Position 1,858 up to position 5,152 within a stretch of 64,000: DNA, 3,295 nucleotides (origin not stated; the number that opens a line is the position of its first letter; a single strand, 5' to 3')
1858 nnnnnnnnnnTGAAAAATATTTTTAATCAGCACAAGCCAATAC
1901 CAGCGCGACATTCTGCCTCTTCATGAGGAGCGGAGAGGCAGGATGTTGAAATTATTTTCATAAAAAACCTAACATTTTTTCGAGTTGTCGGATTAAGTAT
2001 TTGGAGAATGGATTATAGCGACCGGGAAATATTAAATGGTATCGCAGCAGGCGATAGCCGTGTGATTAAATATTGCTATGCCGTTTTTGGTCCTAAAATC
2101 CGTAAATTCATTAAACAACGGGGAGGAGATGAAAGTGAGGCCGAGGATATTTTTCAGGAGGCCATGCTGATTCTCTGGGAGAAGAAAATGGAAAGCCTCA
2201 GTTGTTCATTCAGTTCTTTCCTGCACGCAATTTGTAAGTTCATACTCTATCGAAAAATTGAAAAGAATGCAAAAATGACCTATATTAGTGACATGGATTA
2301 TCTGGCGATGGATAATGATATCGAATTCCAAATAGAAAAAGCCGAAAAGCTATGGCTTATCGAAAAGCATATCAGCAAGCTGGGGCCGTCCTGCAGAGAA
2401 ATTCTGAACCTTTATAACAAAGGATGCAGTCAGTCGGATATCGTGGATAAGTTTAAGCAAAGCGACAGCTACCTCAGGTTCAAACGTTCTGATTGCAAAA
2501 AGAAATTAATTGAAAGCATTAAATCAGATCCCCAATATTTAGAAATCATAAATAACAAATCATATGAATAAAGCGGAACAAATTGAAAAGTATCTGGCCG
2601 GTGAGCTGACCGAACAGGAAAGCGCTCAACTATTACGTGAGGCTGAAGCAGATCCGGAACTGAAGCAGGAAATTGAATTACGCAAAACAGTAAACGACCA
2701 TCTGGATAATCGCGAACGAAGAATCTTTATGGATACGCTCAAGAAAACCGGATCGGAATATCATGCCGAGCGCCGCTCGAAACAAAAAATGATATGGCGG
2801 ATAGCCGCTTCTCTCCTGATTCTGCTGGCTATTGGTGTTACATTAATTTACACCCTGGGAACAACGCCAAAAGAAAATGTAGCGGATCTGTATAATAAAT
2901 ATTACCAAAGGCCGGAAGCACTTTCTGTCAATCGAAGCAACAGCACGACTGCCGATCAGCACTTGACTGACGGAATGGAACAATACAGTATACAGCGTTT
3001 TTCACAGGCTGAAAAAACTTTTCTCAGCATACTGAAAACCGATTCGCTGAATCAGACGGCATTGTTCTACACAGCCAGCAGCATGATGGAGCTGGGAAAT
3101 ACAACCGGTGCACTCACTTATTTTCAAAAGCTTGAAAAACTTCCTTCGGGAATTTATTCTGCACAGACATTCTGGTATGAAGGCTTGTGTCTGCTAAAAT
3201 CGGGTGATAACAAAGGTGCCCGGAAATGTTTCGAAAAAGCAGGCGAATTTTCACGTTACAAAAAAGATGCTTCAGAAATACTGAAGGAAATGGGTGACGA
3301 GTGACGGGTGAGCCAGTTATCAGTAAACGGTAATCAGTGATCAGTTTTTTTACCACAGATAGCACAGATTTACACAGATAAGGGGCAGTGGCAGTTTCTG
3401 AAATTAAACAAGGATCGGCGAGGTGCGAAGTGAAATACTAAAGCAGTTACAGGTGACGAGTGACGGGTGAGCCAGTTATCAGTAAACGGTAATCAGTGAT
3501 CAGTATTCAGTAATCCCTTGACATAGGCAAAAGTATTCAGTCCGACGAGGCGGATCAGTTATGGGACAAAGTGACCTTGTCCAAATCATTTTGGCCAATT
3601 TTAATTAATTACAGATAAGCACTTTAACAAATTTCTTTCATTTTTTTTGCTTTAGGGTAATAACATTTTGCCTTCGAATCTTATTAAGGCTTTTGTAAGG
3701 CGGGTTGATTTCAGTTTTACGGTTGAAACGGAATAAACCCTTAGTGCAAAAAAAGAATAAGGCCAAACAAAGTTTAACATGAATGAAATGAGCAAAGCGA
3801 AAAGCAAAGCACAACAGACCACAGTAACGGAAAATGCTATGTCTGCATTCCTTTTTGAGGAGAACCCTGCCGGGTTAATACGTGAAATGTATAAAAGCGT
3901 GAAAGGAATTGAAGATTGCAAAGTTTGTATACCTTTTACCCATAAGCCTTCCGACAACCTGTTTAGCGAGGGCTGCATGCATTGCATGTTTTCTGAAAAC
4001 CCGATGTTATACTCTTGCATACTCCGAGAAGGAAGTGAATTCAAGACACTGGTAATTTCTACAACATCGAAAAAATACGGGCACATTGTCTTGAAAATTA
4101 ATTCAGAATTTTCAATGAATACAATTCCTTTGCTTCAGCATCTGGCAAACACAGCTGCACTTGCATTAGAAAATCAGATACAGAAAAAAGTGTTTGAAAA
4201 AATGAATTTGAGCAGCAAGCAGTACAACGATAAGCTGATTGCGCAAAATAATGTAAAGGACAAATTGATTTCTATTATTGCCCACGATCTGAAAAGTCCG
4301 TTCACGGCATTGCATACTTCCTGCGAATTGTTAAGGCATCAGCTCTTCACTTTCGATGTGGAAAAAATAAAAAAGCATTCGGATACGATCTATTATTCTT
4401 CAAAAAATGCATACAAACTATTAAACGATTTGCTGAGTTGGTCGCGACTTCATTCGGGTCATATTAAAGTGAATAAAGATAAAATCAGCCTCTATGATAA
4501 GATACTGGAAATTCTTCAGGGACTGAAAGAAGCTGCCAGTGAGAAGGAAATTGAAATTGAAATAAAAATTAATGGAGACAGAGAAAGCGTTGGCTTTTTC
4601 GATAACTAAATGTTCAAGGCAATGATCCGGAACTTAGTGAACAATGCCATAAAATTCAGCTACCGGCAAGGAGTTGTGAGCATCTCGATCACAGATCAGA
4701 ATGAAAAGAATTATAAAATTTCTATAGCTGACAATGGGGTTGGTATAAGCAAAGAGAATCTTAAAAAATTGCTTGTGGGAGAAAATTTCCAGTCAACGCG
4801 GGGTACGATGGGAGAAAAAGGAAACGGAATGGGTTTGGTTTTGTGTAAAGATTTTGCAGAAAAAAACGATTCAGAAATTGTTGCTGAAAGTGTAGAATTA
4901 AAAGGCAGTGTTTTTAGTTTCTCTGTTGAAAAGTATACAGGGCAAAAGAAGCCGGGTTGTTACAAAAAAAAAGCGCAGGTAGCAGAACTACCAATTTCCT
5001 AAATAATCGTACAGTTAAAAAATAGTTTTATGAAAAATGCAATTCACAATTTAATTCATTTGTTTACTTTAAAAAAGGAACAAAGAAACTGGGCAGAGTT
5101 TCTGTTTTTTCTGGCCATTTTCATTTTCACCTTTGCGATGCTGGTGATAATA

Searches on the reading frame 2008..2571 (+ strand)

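Call 29: search_protein_families(library=pfam, proteins=[window:2008-2571:+], max_evalue=0.001)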
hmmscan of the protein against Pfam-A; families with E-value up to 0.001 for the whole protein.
window:2008-2571:+ (187 aa): 1 family
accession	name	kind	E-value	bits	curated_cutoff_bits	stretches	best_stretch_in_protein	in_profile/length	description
PF04542.20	Sigma70_r2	-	3.5e-08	33.5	24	1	27-88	5-69/71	Sigma-70 region 2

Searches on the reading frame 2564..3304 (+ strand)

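Call 29: search_protein_families(library=pfam, proteins=[window:2564-3304:+], max_evalue=0.001)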
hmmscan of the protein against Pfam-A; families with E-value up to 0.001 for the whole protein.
window:2564-3304:+ (246 aa): 3 families
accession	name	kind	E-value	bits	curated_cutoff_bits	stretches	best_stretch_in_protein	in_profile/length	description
PF07719.23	TPR_2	-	7.3e-08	32.4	27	0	201-226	2-27/34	Tetratricopeptide repeat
PF13174.12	TPR_6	-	4.3e-07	30.6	26.3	0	166-191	2-27/33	Tetratricopeptide repeat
PF13432.12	TPR_16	-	1.3e-05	26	32.7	0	138-192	5-60/65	Tetratricopeptide repeat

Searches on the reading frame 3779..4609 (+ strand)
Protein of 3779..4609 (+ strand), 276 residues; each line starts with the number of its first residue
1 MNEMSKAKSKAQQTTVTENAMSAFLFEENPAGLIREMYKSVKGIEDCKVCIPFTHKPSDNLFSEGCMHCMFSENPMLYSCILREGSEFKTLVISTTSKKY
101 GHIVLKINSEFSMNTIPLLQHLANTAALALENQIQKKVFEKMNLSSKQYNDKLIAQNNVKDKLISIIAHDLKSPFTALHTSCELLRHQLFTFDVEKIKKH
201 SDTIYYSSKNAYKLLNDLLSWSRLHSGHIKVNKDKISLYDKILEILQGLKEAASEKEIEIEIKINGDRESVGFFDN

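Call 29: search_protein_families(library=pfam, proteins=[window:3779-4609:+], max_evalue=0.001)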
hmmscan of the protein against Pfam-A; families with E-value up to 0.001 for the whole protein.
window:3779-4609:+ (276 aa): 1 family
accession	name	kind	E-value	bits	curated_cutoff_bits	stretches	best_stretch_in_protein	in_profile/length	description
PF00512.31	HisKA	-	2.3e-08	34.4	26.9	1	160-227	2-66/66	His Kinase A (phospho-acceptor) domain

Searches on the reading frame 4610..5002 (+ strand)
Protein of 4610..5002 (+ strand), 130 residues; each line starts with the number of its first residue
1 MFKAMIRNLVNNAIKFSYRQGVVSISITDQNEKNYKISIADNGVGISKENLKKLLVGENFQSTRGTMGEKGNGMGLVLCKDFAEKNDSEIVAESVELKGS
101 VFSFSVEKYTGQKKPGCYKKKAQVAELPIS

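Call 29: search_protein_families(library=pfam, proteins=[window:4610-5002:+], max_evalue=0.001)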
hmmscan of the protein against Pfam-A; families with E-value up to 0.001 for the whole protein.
window:4610-5002:+ (130 aa): 3 families
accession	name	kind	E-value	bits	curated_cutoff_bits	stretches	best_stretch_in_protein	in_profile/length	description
PF02518.31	HATPase_c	-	2.5e-19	70.2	26.4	1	4-107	8-108/111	Histidine kinase-, DNA gyrase B-, and HSP90-like ATPase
PF13589.12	HATPase_c_3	-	2.7e-07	31.1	25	1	6-80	7-86/137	Histidine kinase-, DNA gyrase B-, and HSP90-like ATPase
PF13581.12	HATPase_c_2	-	4.4e-05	23.9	27.4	1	10-85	40-111/127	Histidine kinase-like ATPase domain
